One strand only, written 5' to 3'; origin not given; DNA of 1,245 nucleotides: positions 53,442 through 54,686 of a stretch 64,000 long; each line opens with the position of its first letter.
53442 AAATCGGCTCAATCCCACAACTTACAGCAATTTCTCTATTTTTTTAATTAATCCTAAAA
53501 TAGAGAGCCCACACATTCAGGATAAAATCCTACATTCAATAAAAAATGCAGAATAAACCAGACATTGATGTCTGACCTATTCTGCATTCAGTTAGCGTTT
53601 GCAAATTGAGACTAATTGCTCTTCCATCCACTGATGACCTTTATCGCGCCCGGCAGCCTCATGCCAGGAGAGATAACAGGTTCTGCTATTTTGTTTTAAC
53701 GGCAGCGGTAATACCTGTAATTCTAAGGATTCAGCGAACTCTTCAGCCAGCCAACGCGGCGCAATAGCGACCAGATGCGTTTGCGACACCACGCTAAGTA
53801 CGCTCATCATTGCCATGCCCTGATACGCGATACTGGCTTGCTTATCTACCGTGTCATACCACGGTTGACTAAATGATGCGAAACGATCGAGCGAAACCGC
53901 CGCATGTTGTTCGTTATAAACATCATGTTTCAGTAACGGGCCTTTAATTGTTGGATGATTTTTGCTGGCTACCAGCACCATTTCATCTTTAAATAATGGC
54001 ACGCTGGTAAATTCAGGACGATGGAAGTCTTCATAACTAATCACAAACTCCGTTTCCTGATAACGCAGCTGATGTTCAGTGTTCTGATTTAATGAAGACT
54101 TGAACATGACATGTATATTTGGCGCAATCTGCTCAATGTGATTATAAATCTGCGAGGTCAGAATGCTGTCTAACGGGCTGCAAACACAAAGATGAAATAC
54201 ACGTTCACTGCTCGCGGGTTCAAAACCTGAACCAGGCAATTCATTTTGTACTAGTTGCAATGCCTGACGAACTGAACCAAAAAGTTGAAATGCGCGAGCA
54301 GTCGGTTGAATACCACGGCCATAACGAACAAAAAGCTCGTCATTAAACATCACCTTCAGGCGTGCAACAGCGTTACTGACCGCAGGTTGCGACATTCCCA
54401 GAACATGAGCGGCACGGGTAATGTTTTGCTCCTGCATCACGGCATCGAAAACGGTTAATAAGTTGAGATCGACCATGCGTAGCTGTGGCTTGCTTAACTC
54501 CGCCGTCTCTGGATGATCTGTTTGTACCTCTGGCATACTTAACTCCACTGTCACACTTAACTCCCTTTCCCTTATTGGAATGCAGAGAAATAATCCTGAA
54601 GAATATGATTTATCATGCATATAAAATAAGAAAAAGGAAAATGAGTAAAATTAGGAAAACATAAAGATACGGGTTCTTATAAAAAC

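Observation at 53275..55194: Strongly AT-rich non-coding blocks flanking leuO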

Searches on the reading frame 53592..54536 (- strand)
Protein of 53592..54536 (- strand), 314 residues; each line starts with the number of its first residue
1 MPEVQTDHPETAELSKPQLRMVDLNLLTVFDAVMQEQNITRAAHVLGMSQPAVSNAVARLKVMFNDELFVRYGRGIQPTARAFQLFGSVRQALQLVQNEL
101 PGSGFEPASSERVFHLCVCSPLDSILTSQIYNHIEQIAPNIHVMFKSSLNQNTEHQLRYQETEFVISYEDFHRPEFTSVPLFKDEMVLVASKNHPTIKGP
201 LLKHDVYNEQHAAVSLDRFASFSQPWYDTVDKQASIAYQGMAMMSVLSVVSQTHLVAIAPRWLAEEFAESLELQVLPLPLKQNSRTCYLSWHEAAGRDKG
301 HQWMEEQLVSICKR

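Call 20: find_related_loci(query=window:53592-54536:-, collection=genome_contigs, flank=3000)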
Query window:53592-54536:- (314 aa) in genome_contigs; peptide patterns used: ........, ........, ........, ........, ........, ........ (x = any residue, [..] = any of these).
423 stretches matched a pattern; 412 encode a relative of the query (tblastn E <= 1e-3); the best 80 are kept; 80 distinct loci.
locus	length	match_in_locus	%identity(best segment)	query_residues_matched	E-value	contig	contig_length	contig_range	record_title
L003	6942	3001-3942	99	1-314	0e+0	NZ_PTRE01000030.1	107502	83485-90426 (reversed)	Escherichia sp. MOD1-EC7003 MOD1-EC7003_30_length_107502_cov_120, whole genome shotgun sequence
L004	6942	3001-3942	97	1-314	0e+0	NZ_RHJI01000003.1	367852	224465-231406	Escherichia sp. E1V33 1V33_3_consensus, whole genome shotgun sequence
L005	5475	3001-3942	97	1-314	0e+0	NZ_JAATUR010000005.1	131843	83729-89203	Escherichia coli strain SCPM-O-B-8794 5length=131843, whole genome shotgun sequence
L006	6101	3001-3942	88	1-314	0e+0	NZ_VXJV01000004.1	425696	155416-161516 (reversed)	Salmonella enterica subsp. diarizonae strain CCUG 30040T contig_0000004, whole genome shotgun sequence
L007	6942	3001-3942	87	1-314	0e+0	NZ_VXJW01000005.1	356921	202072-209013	Salmonella enterica subsp. arizonae strain CCUG 6322T contig_0000005, whole genome shotgun sequence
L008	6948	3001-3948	87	1-314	0e+0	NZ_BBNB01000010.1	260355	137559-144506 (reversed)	Citrobacter sedlakii NBRC 105722, whole genome shotgun sequence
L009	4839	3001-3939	88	1-314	0e+0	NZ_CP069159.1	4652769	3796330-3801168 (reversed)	Citrobacter sp. R56 chromosome, complete genome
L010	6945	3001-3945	86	1-314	0e+0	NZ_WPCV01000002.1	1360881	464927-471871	Citrobacter sp. On2M On2M_2, whole genome shotgun sequence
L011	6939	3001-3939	87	1-314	0e+0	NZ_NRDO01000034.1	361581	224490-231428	Citrobacter sp. NCU1 contig_34, whole genome shotgun sequence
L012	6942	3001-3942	86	1-313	0e+0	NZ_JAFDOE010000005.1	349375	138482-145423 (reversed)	Citrobacter sp. FP75 contig5, whole genome shotgun sequence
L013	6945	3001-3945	86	1-314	0e+0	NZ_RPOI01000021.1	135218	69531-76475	Citrobacter youngae strain CCUG 30791 citrobacter_youngae_CCUG30791T_0000021, whole genome shotgun sequence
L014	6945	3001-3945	85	1-314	0e+0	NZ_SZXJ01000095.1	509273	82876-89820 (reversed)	Citrobacter sp. wls619 contig29, whole genome shotgun sequence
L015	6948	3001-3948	86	1-314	0e+0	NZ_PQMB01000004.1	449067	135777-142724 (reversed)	Citrobacter amalonaticus strain S646 scaffold4.1, whole genome shotgun sequence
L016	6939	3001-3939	86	1-314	0e+0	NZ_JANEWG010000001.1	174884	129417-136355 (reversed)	Citrobacter sp. Awk 4 510132-22-1, whole genome shotgun sequence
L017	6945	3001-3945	84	1-314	0e+0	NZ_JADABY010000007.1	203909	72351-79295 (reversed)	Citrobacter sp. Res13-Sevr-PEB04-36 seq_tig7, whole genome shotgun sequence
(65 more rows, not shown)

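Call 63: list_cluster_members(proteins=[window:53592-54536:-, window:53595-54554:-, window:53595-54620:-])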
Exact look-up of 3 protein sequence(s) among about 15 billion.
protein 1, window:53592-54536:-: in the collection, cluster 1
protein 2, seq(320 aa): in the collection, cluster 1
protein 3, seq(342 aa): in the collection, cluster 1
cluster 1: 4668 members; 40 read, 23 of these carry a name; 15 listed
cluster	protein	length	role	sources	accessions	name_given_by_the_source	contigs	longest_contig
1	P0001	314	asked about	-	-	transcriptional regulator LeuO [Escherichia coli] | Transcriptional regulator | HTH-type transcriptional regulator LeuO n=87 Tax=cellular organisms TaxID=131567 ...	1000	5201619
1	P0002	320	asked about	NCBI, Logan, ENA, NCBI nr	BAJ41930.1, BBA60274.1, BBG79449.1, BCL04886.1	global transcription factor [Escherichia coli] | Probable transcriptional activator for leuABCD operon [Escherichia coli IS25]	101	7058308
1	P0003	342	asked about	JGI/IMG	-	-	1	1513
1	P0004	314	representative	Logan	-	-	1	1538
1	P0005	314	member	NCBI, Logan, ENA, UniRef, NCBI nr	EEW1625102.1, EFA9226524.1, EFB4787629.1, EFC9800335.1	transcriptional regulator LeuO [Escherichia coli] | transcriptional regulator LeuO n=1 Tax=Escherichia coli TaxID=562 RepID=UPI000FAD136B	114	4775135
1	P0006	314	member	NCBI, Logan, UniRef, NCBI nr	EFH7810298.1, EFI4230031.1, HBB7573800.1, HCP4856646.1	transcriptional regulator LeuO [Escherichia coli] | transcriptional regulator LeuO n=1 Tax=Escherichia coli TaxID=562 RepID=UPI0006681F33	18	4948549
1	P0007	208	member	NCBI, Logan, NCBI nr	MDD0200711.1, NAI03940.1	transcriptional regulator LeuO, partial [Shigella flexneri] | transcriptional regulator LeuO [Shigella flexneri]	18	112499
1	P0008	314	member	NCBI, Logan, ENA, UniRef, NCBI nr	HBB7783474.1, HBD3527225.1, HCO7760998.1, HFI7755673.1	TPA: transcriptional regulator LeuO [Escherichia coli] | transcriptional regulator LeuO n=1 Tax=Escherichia coli TaxID=562 RepID=UPI001BE2083C | transcriptional regulator LeuO [Escherichia coli]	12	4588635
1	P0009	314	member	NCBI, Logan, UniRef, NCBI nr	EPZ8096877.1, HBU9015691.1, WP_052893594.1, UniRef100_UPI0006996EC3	TPA: transcriptional regulator LeuO [Escherichia coli] | transcriptional regulator LeuO n=1 Tax=Escherichia coli TaxID=562 RepID=UPI0006996EC3 | transcriptional regulator LeuO [Escherichia coli]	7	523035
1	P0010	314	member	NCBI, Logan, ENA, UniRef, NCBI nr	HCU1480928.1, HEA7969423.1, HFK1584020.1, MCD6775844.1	transcriptional regulator LeuO [Escherichia coli] | transcriptional regulator LeuO n=1 Tax=Escherichia coli TaxID=562 RepID=UPI000E726580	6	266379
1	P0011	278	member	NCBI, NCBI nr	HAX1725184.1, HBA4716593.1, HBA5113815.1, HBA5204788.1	TPA: transcriptional regulator LeuO, partial [Escherichia coli] | transcriptional regulator LeuO [Escherichia coli]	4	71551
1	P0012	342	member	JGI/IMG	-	LysR family transcriptional activator for leuABCD operon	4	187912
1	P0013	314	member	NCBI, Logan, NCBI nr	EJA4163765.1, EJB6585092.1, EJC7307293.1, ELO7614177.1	transcriptional regulator LeuO [Escherichia coli]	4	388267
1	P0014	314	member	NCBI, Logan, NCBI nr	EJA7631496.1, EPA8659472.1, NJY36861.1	transcriptional regulator LeuO [Escherichia coli]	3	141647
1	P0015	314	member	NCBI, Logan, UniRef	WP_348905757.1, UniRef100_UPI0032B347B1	transcriptional regulator LeuO [Escherichia coli] | transcriptional regulator LeuO n=1 Tax=Escherichia coli TaxID=562 RepID=UPI0032B347B1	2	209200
